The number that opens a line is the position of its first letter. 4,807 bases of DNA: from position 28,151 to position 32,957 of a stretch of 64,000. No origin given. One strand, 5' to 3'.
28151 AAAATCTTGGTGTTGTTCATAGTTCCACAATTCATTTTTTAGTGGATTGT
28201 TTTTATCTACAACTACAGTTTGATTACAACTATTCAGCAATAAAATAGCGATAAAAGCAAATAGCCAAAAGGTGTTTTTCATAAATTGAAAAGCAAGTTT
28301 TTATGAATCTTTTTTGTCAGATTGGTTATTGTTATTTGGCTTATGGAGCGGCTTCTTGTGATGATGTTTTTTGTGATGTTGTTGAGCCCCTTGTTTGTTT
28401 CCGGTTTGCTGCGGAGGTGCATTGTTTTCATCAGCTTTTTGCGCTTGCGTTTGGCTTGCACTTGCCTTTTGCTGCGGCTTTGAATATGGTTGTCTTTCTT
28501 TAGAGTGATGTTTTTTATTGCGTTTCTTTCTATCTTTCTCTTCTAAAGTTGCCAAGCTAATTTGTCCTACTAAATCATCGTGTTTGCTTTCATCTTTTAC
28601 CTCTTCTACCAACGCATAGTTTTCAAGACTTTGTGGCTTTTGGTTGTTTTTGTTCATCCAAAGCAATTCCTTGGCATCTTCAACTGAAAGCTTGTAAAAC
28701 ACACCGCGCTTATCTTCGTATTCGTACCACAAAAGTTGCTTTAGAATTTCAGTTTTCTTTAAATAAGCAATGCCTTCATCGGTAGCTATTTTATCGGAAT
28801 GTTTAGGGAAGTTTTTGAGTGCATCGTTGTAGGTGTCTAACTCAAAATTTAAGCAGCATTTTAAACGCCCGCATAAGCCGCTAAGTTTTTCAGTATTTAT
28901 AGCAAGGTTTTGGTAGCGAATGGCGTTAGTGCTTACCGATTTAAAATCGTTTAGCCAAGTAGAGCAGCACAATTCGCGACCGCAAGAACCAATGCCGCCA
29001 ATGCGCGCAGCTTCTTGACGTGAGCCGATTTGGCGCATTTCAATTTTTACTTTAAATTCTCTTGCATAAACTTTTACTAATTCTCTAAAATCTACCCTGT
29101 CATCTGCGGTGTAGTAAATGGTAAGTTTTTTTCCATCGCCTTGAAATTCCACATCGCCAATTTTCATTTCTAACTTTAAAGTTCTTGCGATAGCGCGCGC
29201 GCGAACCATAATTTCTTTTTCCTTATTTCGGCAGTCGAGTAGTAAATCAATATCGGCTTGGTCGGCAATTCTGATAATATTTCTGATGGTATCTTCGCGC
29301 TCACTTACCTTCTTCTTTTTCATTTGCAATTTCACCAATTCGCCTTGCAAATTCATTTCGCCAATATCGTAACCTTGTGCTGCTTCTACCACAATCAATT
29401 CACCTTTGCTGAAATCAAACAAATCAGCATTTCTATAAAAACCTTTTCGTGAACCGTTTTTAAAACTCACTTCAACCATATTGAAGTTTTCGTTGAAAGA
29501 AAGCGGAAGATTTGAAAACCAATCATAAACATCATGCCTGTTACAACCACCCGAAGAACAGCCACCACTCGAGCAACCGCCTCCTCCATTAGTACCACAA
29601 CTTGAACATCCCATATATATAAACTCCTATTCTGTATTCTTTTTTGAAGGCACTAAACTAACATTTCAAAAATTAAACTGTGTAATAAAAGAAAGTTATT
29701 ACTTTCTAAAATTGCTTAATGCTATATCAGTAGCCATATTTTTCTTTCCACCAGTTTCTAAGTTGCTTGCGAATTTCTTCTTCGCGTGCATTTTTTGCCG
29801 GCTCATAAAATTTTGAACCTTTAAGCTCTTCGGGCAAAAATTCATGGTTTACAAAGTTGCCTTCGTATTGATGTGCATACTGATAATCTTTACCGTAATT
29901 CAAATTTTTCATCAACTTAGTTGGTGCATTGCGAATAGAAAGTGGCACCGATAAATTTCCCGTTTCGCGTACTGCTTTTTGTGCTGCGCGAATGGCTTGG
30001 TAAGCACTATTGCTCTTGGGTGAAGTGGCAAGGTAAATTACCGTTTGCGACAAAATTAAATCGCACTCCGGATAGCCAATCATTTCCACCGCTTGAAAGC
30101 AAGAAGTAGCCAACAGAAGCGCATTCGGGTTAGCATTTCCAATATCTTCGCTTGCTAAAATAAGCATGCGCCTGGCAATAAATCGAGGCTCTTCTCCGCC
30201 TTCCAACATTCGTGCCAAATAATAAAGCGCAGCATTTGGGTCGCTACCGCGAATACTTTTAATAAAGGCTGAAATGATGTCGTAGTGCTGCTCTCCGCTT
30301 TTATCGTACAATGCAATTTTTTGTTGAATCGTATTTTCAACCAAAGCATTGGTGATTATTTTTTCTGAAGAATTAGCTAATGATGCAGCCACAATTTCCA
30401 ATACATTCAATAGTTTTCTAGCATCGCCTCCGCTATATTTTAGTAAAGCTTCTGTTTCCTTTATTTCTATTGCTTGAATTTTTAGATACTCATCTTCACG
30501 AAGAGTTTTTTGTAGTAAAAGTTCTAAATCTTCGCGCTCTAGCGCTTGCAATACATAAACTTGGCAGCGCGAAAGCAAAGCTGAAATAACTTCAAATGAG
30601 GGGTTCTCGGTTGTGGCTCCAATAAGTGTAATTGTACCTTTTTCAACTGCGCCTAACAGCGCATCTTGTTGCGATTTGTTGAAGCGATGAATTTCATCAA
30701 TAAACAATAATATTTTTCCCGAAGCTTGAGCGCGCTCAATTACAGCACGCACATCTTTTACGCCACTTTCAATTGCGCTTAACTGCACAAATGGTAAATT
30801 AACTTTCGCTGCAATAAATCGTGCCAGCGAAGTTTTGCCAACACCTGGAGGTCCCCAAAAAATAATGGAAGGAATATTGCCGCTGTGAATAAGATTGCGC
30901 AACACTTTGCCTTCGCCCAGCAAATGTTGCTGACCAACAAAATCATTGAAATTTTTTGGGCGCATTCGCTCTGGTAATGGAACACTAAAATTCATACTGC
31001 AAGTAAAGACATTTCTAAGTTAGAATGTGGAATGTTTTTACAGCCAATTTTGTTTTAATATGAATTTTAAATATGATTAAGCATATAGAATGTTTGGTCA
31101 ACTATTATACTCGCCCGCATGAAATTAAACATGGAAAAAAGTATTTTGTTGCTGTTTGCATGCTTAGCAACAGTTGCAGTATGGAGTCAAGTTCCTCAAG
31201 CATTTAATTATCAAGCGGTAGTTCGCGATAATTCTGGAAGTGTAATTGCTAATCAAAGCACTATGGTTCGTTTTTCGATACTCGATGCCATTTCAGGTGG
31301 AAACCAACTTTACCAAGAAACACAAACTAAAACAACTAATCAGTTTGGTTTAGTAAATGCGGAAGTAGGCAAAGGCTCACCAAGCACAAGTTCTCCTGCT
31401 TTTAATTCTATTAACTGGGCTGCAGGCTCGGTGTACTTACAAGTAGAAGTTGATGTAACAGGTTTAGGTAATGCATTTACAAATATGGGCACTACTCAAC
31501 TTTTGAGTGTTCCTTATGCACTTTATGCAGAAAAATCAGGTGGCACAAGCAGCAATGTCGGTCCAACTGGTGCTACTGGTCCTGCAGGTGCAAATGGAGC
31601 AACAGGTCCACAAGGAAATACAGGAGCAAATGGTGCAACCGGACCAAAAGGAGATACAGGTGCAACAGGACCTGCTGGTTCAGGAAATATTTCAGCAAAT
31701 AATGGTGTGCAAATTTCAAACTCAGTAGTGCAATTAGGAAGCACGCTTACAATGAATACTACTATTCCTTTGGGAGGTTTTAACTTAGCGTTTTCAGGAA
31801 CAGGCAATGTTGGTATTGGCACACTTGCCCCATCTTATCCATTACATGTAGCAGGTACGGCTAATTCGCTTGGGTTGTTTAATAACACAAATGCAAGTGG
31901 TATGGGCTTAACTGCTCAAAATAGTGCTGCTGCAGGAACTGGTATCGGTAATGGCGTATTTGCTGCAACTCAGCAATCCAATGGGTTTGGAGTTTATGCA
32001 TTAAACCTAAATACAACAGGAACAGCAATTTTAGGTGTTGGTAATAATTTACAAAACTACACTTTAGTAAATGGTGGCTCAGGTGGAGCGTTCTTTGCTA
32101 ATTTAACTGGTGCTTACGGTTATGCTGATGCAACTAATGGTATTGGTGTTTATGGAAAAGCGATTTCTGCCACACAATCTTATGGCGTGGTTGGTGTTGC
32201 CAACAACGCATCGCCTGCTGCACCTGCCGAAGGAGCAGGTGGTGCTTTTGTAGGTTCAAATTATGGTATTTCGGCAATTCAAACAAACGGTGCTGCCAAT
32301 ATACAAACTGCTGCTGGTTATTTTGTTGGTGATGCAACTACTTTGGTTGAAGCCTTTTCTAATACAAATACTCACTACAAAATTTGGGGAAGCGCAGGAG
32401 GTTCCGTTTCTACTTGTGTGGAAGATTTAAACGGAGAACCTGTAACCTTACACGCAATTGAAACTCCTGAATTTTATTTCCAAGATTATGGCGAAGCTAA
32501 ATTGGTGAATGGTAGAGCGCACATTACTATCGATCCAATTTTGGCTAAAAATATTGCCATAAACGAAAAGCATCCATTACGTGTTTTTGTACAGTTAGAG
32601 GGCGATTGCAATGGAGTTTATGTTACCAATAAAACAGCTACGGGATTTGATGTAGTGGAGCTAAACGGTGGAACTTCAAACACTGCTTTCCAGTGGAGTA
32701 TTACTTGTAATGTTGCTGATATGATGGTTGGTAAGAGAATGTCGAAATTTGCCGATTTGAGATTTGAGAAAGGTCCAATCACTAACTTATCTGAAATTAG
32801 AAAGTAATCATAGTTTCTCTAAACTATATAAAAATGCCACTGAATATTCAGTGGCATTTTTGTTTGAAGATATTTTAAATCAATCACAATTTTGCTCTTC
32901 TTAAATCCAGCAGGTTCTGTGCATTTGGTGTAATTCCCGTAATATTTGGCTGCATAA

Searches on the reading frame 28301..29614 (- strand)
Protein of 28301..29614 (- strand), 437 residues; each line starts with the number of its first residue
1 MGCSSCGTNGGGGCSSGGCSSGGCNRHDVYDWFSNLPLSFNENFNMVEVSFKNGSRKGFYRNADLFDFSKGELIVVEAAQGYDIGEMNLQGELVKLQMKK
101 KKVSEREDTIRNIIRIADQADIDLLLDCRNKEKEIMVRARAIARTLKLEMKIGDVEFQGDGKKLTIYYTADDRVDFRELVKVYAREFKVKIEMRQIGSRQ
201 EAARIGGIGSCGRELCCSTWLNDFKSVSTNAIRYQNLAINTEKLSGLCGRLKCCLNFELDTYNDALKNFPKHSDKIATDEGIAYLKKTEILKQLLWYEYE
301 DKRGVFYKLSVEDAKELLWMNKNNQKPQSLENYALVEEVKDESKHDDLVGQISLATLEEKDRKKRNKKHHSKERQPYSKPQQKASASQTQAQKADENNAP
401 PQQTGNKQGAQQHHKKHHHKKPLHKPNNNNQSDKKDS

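Call 56: search_protein_families(library=pfam, proteins=[window:28301-29614:-])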
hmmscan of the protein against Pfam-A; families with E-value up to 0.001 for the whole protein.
window:28301-29614:- (437 aa): 2 families
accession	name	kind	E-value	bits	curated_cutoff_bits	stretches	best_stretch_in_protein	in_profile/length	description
PF04468.17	PSP1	-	2.5e-28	98.7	27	1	112-196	2-86/86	PSP1 C-terminal conserved region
PF18401.7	Thioredoxin_13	-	0.00088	19.6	26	0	258-352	31-111/136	Thioredoxin-like domain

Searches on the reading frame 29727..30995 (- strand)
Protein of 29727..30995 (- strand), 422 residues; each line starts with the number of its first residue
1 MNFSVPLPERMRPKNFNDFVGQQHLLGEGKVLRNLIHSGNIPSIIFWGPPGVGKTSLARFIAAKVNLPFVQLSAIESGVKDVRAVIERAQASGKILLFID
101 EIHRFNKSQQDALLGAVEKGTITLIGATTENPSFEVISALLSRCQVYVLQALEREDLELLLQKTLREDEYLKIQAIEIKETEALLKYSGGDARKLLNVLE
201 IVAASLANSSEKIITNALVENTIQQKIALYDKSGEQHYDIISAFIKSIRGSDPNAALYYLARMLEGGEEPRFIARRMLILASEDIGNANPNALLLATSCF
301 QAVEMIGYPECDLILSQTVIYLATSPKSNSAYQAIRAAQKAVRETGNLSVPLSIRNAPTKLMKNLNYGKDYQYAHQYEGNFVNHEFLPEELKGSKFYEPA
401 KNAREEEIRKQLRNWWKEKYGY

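Call 56: search_protein_families(library=pfam, proteins=[window:29727-30995:-])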
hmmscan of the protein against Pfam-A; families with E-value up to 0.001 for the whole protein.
window:29727-30995:- (422 aa): 14 families
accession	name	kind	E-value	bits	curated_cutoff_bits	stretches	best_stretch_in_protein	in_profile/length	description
PF12002.13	MgsA_C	-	2.9e-72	242.5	27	1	250-416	1-167/167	MgsA AAA+ ATPase C terminal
PF16193.11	AAA_assoc_2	-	5.6e-25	87.8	34.3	1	177-249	6-81/81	AAA C-terminal domain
PF00004.35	AAA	-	4.1e-20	73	21.2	1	44-148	1-127/131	ATPase family associated with various cellular activities (AAA)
PF05496.18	RuvB_N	-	4.3e-15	56.3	27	1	11-125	1-116/159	Holliday junction DNA helicase RuvB P-loop domain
PF00158.32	Sigma54_activat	-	2.4e-07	31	20.2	1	94-178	94-167/168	Sigma-54 interaction domain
PF13191.12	AAA_16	-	4e-06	27.9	32.6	0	36-66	19-49/167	AAA ATPase domain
PF07728.20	AAA_5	-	5.4e-06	26.9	22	1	44-129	2-102/139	AAA domain (dynein-related subfamily)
PF14532.12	Sigma54_activ_2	-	8.5e-06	26.5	25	1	46-120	26-96/138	Sigma-54 interaction domain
PF01078.27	Mg_chelatase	-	7.6e-05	22.6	20.3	0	43-63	24-44/207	Magnesium chelatase, subunit ChlI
PF13173.12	AAA_14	-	0.00017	22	27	1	44-151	5-122/129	AAA domain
PF20720.3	nSTAND3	-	0.0002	21.5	27.2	1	44-102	20-74/155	Novel STAND NTPase 3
PF07726.17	AAA_3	-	0.00023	21.5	27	0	45-134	3-104/131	ATPase family associated with various cellular activities (AAA)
PF13401.12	AAA_22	-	0.00037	21.3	27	0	43-70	7-37/130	AAA domain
PF06068.19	TIP49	-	0.00069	19.3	23.8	0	17-76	24-87/347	TIP49 P-loop domain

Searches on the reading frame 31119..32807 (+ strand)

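Call 56: search_protein_families(library=pfam, proteins=[window:31119-32807:+])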
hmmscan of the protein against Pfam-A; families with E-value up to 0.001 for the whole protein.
window:31119-32807:+ (562 aa): 2 families
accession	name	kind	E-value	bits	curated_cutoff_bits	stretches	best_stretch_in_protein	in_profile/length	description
PF01391.23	Collagen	-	9.9e-06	25.7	27.2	1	146-188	11-53/60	Collagen triple helix repeat (20 copies)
PF22433.2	MtxA_IG-like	-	0.00068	19.9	26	0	21-66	17-61/83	Magnetotaxis protein MtxA, Immunoglobulin-like domain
